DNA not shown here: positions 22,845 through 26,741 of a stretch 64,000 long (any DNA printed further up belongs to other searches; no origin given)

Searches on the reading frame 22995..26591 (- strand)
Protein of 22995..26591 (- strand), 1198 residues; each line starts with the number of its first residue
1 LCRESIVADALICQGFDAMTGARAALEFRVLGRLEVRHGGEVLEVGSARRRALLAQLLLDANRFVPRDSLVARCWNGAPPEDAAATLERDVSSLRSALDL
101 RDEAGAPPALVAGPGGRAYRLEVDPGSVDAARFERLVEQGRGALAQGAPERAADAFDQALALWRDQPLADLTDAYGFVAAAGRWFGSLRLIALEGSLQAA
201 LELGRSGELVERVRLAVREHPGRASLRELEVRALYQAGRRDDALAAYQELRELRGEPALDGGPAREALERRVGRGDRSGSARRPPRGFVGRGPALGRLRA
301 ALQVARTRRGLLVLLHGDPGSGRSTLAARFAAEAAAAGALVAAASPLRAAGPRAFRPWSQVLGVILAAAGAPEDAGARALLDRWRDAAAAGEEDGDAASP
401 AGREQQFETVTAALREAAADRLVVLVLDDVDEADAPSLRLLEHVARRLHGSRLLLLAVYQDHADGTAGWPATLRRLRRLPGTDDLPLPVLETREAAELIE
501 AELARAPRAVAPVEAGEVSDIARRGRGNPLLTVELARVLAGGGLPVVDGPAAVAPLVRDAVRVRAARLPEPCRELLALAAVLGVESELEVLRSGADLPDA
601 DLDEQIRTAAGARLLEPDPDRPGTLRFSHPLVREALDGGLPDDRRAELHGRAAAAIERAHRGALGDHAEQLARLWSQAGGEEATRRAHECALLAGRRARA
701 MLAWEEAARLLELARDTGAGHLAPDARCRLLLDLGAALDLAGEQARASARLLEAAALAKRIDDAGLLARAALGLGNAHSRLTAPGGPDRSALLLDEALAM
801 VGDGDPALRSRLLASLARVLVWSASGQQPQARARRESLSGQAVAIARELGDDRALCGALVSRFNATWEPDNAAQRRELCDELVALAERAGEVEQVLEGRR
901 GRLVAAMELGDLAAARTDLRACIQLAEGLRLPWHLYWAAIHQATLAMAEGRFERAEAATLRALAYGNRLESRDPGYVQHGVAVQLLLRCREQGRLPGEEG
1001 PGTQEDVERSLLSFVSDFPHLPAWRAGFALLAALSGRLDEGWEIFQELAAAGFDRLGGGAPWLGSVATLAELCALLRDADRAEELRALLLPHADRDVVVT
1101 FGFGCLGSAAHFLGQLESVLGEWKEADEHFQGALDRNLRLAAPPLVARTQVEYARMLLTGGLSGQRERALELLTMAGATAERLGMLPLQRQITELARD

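Call 50: search_protein_families(library=pfam, proteins=[window:22995-26591:-])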
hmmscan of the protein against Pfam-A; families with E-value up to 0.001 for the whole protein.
window:22995-26591:- (1198 aa): 5 families
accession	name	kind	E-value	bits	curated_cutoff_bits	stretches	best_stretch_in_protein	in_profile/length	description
PF03704.23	BTAD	-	5.4e-27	95.4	22.1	1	128-271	1-144/146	Bacterial transcriptional activator domain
PF13191.12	AAA_16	-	1.4e-21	78.1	32.6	1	288-455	2-166/167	AAA ATPase domain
PF13401.12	AAA_22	-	7.8e-07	29.9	27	1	310-446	5-109/130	AAA domain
PF00486.34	Trans_reg_C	-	8.7e-05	23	26.2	1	48-101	8-60/77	Transcriptional regulatory protein, C terminal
PF24883.2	NPHP3_N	-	0.00039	21.1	24.8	0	311-448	23-150/164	Nephrocystin 3, N-terminal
